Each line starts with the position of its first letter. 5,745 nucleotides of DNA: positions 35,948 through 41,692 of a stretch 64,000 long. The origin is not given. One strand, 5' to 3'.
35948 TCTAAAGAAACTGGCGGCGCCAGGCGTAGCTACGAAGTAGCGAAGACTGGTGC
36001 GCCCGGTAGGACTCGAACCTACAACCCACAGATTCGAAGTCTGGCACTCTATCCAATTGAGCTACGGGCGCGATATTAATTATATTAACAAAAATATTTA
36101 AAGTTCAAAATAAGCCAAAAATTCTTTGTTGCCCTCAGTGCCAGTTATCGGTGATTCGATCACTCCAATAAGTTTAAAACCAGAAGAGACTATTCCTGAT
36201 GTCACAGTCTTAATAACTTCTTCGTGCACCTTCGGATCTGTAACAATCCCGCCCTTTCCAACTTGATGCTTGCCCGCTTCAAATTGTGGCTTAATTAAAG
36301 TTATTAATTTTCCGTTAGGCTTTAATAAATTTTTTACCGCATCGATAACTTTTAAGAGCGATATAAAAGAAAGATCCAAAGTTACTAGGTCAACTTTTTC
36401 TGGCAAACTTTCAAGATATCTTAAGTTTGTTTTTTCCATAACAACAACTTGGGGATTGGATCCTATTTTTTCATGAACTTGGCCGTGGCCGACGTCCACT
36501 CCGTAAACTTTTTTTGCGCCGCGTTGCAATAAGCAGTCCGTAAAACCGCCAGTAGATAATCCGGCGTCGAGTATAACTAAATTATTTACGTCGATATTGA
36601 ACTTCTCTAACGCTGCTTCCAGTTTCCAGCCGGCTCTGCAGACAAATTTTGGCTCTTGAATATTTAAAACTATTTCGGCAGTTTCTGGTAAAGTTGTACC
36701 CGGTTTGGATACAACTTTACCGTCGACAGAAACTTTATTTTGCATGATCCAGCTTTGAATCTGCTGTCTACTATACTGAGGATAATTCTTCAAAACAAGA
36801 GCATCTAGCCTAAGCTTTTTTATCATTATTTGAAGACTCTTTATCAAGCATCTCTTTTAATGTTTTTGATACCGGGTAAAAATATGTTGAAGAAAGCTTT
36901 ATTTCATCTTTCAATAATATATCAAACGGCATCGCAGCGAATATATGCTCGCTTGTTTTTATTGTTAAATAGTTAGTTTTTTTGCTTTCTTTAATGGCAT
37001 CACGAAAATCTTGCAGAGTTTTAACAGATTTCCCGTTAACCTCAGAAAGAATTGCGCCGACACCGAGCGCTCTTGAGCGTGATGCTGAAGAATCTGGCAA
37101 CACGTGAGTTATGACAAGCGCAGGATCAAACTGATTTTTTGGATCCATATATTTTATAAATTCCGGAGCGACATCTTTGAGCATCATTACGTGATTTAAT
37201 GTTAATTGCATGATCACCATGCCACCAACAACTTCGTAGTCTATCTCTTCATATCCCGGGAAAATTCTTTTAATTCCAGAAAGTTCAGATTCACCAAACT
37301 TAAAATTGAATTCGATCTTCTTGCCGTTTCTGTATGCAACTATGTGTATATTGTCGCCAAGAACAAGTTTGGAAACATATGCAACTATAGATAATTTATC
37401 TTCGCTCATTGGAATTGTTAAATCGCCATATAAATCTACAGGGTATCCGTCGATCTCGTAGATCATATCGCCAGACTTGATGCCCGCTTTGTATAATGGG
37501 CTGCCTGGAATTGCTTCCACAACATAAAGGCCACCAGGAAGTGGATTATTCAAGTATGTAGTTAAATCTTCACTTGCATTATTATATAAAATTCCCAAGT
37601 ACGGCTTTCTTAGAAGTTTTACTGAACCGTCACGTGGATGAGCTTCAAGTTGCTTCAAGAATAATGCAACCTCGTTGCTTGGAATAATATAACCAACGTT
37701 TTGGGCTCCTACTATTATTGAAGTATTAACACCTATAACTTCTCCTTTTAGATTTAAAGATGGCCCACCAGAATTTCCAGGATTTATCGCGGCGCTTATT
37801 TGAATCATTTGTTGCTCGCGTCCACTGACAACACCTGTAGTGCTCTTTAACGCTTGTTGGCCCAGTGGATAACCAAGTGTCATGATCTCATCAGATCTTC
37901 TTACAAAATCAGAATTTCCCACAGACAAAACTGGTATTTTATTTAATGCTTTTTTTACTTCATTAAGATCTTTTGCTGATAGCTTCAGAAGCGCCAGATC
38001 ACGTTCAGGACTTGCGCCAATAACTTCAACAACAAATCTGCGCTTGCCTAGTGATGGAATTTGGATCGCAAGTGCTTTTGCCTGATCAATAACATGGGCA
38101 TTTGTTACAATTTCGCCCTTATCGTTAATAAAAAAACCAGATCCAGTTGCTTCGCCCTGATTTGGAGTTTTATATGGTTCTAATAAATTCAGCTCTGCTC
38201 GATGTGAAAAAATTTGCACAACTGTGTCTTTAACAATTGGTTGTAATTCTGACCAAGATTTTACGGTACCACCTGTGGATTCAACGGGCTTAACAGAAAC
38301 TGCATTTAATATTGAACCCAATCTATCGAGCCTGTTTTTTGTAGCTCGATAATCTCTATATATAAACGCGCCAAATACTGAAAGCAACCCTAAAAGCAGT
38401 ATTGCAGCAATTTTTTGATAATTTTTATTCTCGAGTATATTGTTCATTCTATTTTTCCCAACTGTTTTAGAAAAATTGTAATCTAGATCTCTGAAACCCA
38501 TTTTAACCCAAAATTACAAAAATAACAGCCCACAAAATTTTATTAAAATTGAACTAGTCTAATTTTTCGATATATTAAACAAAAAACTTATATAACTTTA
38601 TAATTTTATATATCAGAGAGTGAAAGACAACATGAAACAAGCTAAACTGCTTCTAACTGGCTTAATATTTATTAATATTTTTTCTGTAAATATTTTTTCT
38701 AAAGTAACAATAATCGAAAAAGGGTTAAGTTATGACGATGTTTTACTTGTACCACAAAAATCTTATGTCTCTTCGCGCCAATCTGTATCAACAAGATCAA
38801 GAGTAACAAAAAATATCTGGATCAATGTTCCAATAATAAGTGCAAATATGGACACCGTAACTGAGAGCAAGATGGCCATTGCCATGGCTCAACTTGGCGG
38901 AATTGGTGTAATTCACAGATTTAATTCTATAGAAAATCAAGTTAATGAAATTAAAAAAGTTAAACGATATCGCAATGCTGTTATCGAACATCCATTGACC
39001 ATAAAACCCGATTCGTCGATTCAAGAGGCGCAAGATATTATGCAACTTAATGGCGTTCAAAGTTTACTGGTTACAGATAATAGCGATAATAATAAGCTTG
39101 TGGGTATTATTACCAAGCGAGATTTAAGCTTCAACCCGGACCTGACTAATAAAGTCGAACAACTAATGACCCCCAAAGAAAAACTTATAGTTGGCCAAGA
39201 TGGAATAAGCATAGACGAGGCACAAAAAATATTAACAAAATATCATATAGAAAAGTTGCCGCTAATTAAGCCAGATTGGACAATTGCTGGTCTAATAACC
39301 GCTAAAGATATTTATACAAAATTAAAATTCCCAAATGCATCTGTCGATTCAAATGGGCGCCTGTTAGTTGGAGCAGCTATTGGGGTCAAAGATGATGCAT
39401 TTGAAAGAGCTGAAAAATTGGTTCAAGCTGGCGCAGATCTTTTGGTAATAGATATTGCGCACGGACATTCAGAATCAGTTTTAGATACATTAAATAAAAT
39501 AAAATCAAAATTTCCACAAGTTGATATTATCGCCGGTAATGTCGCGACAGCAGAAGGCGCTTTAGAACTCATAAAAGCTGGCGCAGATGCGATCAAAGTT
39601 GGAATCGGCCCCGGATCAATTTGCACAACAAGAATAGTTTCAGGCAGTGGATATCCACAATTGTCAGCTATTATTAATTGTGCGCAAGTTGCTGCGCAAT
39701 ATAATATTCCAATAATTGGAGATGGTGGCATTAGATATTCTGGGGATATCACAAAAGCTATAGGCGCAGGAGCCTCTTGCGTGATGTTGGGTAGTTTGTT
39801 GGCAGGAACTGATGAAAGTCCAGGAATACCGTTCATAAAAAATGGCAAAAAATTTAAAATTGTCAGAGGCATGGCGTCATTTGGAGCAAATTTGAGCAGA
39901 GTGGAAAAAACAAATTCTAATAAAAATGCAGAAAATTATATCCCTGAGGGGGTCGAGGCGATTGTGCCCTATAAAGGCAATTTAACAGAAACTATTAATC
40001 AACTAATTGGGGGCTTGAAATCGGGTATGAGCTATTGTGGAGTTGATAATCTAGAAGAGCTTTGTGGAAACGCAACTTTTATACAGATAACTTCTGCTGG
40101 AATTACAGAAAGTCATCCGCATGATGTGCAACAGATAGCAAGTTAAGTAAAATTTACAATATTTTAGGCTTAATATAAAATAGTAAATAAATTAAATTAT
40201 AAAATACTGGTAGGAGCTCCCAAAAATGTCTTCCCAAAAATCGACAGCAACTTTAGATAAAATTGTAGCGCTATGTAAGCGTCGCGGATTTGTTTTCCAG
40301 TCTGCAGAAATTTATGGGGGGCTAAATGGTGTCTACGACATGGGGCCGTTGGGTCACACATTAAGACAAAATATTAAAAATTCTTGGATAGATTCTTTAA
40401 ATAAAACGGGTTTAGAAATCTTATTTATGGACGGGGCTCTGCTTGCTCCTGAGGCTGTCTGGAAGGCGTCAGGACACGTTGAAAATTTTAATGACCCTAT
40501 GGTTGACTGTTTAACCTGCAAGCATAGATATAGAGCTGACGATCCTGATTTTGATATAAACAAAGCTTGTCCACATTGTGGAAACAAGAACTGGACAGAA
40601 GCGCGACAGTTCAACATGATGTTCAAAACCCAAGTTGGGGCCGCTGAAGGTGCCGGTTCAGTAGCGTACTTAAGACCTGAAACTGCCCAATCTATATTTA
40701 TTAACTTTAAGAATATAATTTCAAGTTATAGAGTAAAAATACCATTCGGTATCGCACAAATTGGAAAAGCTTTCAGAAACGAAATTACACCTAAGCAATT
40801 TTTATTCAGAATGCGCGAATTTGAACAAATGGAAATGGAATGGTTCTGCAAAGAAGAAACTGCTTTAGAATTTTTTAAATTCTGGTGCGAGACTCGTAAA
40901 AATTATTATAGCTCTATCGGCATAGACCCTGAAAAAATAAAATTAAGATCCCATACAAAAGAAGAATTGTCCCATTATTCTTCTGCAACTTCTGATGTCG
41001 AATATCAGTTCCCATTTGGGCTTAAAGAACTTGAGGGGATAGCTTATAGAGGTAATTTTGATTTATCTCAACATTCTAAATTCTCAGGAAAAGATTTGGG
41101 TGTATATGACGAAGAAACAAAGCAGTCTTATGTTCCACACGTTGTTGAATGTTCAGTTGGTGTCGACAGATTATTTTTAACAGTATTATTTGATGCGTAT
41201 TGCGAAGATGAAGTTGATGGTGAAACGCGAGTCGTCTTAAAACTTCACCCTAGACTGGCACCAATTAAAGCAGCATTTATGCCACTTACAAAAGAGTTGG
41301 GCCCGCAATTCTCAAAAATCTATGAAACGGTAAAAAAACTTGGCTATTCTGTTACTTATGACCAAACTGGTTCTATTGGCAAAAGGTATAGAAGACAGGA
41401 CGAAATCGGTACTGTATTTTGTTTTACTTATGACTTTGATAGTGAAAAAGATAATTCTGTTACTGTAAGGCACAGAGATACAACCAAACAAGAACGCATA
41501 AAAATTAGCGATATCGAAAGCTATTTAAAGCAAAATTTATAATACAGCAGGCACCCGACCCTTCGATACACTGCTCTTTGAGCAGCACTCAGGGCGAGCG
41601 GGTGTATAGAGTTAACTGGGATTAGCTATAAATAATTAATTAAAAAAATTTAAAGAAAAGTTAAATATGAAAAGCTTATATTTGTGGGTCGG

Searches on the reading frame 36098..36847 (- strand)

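Call 67: search_protein_families(library=pfam, proteins=[window:36098-36847:-], max_evalue=0.00001)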
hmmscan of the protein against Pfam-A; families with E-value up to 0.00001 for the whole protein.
window:36098-36847:- (249 aa): 4 families
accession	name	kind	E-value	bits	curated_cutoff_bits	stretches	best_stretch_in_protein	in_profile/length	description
PF01728.25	FtsJ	-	3.5e-44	151.3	24.1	1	68-246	1-178/181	FtsJ-like methyltransferase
PF01479.30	S4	-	4.7e-09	36.3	22.8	1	13-58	2-47/48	S4 domain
PF08241.18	Methyltransf_11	-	3.3e-06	28.1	21.2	1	93-182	1-94/95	Methyltransferase domain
PF13649.12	Methyltransf_25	-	4.2e-06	27.8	27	1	92-179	1-97/97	Methyltransferase domain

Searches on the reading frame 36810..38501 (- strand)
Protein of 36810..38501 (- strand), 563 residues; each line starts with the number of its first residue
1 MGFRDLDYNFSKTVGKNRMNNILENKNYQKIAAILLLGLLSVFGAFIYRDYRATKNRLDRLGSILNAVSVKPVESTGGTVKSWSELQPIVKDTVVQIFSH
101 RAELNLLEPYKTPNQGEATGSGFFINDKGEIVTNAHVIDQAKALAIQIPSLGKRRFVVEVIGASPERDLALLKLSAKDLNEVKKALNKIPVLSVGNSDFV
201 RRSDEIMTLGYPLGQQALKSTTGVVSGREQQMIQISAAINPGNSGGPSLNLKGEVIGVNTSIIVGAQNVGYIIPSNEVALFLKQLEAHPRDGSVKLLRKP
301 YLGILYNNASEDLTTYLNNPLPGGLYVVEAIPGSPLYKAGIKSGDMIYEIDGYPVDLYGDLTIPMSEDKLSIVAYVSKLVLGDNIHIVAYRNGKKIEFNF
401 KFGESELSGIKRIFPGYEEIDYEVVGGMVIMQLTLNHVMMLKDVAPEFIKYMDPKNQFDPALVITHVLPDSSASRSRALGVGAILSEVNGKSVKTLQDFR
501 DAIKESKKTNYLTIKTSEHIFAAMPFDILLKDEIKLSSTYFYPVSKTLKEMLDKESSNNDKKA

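Call 67: search_protein_families(library=pfam, proteins=[window:36810-38501:-], max_evalue=0.00001)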
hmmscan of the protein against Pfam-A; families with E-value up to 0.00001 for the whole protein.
window:36810-38501:- (563 aa): 5 families
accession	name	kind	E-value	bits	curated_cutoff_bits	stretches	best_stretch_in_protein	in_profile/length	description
PF13365.12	Trypsin_2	-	2.5e-28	100.1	27.6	1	120-258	1-144/144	Trypsin-like peptidase domain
PF00089.32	Trypsin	-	2.9e-13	50.6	20.6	1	118-278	25-216/220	Trypsin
PF17820.7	PDZ_6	-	1.8e-11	44.1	27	0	327-355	2-30/54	PDZ domain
PF13180.12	PDZ_2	-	6e-11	42.9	27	1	301-400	2-78/80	PDZ domain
PF00595.29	PDZ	-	1.6e-10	41.6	23.2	0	457-514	23-80/81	PDZ domain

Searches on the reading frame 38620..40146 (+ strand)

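Call 67: search_protein_families(library=pfam, proteins=[window:38620-40146:+], max_evalue=0.00001)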
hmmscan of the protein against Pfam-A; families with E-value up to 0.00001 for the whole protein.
window:38620-40146:+ (508 aa): 6 families
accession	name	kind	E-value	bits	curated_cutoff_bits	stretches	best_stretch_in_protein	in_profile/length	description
PF00478.31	IMPDH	-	2e-149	497.7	25.6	1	35-501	1-345/345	IMP dehydrogenase / GMP reductase domain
PF00571.33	CBS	-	9.3e-16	58.3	24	1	123-169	7-51/57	CBS domain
PF03060.21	NMO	-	8.2e-11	42.3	28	1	303-406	138-237/331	Nitronate monooxygenase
PF01070.24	FMN_dh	-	1.6e-07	31.1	24.9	1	289-392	208-303/350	FMN-dependent dehydrogenase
PF01180.27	DHO_dh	-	2.9e-06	27.1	27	0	350-394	226-272/291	Dihydroorotate dehydrogenase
PF00977.27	His_biosynth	-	9e-06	25.7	23.6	0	355-393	66-104/228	Histidine biosynthesis protein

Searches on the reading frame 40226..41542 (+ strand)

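Call 67: search_protein_families(library=pfam, proteins=[window:40226-41542:+], max_evalue=0.00001)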
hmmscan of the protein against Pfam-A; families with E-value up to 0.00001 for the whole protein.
window:40226-41542:+ (438 aa): 2 families
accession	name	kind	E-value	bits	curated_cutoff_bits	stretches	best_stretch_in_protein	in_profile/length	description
PF03129.25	HGTP_anticodon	-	1.1e-17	64.4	21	1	349-436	2-93/94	Anticodon binding domain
PF00587.30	tRNA-synt_2b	-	7.8e-14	52.6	29.3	1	147-321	11-176/179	tRNA synthetase class II core domain (G, H, P, S and T)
